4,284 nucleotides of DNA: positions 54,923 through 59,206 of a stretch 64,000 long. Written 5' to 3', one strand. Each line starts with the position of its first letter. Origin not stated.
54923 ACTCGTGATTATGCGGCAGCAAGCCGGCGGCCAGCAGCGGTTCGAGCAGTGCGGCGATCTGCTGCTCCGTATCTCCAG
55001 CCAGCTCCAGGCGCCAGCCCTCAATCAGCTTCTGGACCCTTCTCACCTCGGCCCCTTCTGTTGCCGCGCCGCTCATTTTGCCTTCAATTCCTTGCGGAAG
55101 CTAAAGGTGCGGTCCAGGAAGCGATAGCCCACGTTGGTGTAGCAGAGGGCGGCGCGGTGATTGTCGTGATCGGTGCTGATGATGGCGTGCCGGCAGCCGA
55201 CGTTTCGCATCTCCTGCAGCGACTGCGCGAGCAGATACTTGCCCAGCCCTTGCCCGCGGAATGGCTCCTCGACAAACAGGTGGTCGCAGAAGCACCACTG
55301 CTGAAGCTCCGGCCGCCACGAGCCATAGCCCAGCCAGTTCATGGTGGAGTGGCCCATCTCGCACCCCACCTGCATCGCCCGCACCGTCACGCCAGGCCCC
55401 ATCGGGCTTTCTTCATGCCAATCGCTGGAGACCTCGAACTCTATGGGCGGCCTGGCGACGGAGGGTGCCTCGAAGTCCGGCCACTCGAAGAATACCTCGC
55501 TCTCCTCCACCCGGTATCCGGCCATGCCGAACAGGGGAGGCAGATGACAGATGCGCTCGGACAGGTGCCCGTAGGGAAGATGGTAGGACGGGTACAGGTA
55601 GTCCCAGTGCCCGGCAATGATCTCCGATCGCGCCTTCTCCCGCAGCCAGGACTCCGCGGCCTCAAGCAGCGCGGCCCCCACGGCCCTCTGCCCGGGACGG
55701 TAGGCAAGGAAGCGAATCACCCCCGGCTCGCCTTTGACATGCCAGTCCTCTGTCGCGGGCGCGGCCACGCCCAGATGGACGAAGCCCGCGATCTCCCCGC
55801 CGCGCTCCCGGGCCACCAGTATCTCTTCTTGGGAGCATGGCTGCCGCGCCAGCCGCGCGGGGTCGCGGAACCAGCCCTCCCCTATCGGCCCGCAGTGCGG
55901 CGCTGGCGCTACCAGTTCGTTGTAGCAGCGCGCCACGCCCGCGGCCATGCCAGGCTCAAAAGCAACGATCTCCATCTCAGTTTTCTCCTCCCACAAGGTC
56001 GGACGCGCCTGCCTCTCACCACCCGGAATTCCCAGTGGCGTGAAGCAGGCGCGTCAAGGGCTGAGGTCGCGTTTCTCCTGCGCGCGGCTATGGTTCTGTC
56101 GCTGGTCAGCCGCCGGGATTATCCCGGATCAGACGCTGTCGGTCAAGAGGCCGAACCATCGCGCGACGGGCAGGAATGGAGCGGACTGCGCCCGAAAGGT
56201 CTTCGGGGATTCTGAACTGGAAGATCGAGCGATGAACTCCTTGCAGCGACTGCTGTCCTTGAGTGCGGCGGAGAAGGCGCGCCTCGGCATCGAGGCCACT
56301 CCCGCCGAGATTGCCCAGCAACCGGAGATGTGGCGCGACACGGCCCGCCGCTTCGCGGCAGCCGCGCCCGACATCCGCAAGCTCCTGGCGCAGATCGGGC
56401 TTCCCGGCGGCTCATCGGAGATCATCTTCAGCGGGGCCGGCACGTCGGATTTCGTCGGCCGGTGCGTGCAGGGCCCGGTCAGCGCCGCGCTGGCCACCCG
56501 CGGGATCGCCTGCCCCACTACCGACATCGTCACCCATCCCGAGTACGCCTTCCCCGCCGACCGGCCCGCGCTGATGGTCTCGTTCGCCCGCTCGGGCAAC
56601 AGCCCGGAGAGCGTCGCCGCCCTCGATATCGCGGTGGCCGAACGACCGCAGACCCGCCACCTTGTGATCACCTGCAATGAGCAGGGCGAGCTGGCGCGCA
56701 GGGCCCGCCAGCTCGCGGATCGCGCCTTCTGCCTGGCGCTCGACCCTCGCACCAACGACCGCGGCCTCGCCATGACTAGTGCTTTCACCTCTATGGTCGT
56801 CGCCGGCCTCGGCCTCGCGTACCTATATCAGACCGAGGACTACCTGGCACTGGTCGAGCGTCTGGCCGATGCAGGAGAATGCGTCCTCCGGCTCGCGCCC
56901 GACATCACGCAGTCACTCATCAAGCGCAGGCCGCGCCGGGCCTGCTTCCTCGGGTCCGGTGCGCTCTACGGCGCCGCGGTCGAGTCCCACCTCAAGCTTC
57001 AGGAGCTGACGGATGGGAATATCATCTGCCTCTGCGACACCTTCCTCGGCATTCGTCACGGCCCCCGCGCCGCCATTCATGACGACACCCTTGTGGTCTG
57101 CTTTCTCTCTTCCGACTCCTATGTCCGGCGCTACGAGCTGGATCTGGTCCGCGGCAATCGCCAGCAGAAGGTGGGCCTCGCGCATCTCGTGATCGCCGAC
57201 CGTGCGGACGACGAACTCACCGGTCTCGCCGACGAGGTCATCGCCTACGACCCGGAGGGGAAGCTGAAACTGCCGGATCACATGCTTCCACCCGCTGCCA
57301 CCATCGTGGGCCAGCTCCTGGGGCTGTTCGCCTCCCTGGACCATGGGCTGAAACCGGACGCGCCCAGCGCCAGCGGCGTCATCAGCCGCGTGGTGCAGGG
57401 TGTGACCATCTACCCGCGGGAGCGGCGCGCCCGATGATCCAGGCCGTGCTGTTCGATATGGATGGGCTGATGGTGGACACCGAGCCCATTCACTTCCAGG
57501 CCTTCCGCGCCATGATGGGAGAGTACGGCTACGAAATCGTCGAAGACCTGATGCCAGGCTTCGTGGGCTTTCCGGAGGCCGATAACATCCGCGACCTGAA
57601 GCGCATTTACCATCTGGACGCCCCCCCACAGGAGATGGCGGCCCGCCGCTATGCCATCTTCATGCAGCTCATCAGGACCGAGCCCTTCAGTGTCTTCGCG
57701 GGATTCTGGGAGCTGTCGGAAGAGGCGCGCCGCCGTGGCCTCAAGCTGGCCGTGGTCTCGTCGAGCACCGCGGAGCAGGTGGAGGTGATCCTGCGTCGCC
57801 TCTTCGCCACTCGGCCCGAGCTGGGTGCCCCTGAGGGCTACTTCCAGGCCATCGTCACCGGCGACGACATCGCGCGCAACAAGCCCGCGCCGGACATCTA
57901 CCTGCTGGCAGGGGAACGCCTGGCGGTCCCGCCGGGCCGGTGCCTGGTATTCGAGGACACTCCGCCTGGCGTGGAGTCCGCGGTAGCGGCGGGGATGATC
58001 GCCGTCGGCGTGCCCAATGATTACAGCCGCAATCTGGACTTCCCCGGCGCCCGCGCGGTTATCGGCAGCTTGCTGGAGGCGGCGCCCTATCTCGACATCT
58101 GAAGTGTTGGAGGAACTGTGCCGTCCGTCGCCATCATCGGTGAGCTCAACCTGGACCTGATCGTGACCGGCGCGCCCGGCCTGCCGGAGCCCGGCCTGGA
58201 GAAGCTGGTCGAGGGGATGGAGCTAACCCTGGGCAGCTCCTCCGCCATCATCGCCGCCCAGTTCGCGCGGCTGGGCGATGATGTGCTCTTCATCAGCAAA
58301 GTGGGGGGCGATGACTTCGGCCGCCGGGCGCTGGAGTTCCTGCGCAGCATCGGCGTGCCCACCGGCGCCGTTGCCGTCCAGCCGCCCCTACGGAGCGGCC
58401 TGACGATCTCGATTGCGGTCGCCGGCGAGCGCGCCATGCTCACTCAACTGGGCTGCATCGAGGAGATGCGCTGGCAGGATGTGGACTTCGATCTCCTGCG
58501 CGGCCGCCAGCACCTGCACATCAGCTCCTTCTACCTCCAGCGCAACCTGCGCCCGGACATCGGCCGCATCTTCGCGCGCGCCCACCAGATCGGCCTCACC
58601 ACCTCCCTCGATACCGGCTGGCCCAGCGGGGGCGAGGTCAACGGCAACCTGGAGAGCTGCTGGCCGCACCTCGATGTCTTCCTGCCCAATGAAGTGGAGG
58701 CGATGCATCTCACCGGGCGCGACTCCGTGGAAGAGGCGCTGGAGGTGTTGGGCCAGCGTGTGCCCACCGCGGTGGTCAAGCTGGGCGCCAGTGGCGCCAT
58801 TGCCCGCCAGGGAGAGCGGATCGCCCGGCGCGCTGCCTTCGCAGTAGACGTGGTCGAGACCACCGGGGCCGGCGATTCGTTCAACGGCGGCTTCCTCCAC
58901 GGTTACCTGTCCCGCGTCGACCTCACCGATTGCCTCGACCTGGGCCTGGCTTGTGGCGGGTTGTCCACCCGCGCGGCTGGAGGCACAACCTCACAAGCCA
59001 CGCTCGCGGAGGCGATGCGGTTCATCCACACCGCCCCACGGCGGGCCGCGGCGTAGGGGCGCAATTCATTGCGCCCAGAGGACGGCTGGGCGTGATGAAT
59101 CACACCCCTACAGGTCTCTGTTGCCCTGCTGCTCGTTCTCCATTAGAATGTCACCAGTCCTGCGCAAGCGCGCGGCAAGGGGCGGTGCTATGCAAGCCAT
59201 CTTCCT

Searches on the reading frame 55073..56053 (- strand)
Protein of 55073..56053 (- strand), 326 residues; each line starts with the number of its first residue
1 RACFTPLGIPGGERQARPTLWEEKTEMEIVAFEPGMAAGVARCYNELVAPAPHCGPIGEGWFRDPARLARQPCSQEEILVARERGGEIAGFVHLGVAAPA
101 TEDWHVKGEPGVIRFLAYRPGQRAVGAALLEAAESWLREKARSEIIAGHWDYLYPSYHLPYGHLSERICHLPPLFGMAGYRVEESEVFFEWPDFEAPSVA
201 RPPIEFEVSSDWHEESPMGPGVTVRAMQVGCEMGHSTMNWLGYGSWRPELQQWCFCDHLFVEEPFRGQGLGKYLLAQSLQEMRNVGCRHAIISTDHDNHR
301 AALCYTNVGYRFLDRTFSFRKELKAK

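Call 28: search_protein_families(library=pfam, proteins=[window:55073-56053:-], max_evalue=0.0001)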
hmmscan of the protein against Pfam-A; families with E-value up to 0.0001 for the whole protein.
window:55073-56053:- (326 aa): 3 families
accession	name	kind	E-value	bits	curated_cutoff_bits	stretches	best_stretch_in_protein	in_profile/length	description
PF00583.31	Acetyltransf_1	-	1.7e-16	61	20.7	1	240-310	44-116/116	Acetyltransferase (GNAT) family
PF13508.13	Acetyltransf_7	-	8.4e-10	39.3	27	1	241-311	15-83/84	Acetyltransferase (GNAT) domain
PF13673.13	Acetyltransf_10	-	8.9e-07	29.4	23.6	1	257-319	55-116/128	Acetyltransferase (GNAT) domain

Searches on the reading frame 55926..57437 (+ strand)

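Call 28: search_protein_families(library=pfam, proteins=[window:55926-57437:+], max_evalue=0.0001)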
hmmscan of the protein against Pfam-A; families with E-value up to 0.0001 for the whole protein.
window:55926-57437:+ (503 aa): 1 family
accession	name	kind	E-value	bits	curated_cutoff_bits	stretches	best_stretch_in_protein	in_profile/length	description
PF01380.27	SIS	-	7.1e-14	52.2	25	1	165-294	7-125/131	SIS domain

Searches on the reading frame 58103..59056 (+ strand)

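Call 28: search_protein_families(library=pfam, proteins=[window:58103-59056:+], max_evalue=0.0001)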
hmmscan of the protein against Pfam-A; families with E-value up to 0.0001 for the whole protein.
window:58103-59056:+ (317 aa): 1 family
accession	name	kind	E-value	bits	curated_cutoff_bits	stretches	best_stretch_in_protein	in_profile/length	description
PF00294.29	PfkB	-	3.5e-45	155.1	25.8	1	8-298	3-299/302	pfkB family carbohydrate kinase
